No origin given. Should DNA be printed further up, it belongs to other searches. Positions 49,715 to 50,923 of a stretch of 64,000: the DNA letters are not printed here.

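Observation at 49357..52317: rpsO-pnp linkage interrupted by a 3-kb islet (ORF6N, Zn-ribbon, NYN nuclease-like, kinase-like, nucleotidase-like genes)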

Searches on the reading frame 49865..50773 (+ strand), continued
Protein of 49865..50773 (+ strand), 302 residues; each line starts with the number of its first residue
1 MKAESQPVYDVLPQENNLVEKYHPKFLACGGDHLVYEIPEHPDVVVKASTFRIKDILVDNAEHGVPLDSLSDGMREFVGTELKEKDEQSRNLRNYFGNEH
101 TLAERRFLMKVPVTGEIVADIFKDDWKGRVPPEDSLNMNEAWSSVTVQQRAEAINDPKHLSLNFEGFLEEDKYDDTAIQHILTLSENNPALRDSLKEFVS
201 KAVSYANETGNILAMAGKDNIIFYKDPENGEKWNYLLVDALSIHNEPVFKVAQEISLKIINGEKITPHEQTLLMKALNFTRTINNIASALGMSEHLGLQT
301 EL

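Call 78: find_encoding_contigs(protein=P0010, flank=6000, max_places=1)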
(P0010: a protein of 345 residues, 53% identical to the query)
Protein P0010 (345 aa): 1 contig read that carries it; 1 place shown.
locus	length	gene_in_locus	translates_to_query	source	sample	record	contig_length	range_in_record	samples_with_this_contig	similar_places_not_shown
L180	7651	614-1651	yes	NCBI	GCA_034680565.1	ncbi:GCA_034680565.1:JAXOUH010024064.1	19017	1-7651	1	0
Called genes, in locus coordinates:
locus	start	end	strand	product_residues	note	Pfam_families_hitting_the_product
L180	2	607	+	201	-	?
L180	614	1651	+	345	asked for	-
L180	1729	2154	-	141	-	-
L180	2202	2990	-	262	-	PF01909:NTP_transf_2 (weak)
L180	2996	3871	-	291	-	PF10672:Methyltrans_SAM, PF03602:Cons_hypoth95 (weak), PF09445:Methyltransf_15 (weak)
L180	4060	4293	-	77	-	PF00462:Glutaredoxin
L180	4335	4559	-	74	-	-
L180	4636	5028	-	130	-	PF04977:DivIC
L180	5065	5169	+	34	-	-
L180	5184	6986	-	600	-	PF00009:GTP_EFTU, PF03144:GTP_EFTU_D2 (faint), PF14492:EFG_III, PF00679:EFG_C, PF06421:LepA_C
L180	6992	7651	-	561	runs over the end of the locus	PF03023:MurJ, PF13440:Polysacc_synt_3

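Call 79: search_protein_families(library=pfam, proteins=[L180:2-607:+, L179:5350-5994:+, L180:1729-2154:-], max_evalue=0.01)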
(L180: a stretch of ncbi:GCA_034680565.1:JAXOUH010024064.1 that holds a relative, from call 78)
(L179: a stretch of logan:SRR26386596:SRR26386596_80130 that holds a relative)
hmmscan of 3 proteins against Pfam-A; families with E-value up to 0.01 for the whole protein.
L180:2-607:+ (201 aa): 1 family
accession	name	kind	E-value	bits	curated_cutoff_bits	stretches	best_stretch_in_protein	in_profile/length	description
PF00300.27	His_Phos_1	-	4.8e-27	95.3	21.7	1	13-195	23-193/194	Histidine phosphatase superfamily (branch 1)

L179:5350-5994:+ (214 aa): 1 family
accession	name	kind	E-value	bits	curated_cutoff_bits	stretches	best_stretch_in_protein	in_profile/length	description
PF00300.27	His_Phos_1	-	4.2e-29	102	21.7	1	4-196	1-185/194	Histidine phosphatase superfamily (branch 1)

L180:1729-2154:- (141 aa): 0 families

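Call 87: search_protein_representatives(alignment_id=A1)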
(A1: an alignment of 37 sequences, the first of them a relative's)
Query: 37 sequences, 342 profile positions. Proteins with E-value up to 0.001 (for the whole library): 595; up to 1e-10: 443; up to 1e-30: 197. The best 150 are listed.
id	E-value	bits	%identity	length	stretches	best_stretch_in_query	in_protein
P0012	4.8e-156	535.6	-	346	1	1-341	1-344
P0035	4.6e-129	446.9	-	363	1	1-341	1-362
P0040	2.7e-121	421.4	-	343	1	7-342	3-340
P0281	1.1e-117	409.5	-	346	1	1-334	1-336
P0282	3.4e-117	407.9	-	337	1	5-338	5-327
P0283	1.4e-114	399.3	-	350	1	3-339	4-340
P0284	2.2e-110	385.5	-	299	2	5-184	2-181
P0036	5.7e-104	364.4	-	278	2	1-171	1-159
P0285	1.7e-103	362.8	-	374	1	5-330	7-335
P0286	1.5e-96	340.0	-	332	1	10-329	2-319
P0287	1.1e-95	337.2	-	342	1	6-332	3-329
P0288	5.6e-95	334.8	-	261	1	1-262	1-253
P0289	8.0e-94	331.1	-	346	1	4-330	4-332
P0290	1.5e-84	300.6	-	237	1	114-341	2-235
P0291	2.7e-83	296.4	-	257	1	1-256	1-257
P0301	9.6e-68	245.3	-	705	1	4-336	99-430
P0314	3.7e-62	226.9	-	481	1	6-337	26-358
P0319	7.0e-60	219.4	-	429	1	6-342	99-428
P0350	4.6e-53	197.0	-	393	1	5-331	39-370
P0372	2.8e-48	181.3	-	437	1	15-329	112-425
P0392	2.3e-45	171.7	-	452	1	26-339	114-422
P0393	2.6e-45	171.5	-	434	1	15-330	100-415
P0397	4.9e-45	170.6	-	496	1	19-339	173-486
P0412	1.3e-42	162.7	-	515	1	15-330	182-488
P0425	9.9e-41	156.5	-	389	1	20-330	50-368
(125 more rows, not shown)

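Call 88: search_protein_families(library=pfam, proteins=[P0301, P0314, P0397, P0412, P0392, P0372, P0393, P0319, P0425, P0350], max_evalue=0.01)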
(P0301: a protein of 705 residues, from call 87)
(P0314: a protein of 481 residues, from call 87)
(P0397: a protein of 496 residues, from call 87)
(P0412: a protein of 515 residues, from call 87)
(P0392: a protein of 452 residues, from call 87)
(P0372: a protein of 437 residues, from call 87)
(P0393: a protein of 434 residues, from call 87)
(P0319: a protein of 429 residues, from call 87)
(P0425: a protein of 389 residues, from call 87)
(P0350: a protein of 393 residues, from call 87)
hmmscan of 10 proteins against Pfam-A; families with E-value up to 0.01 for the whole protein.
P0301 (705 aa): 1 family
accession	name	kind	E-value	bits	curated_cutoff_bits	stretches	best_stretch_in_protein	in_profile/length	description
PF04187.18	Cofac_haem_bdg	-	9.2e-13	49.1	27.7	1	486-582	7-105/213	Haem-binding uptake, Tiki superfamily, ChaN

P0314 (481 aa): 0 families

P0397 (496 aa): 0 families

P0412 (515 aa): 0 families

P0392 (452 aa): 0 families

P0372 (437 aa): 0 families

P0393 (434 aa): 0 families

P0319 (429 aa): 0 families

P0425 (389 aa): 0 families

P0350 (393 aa): 0 families
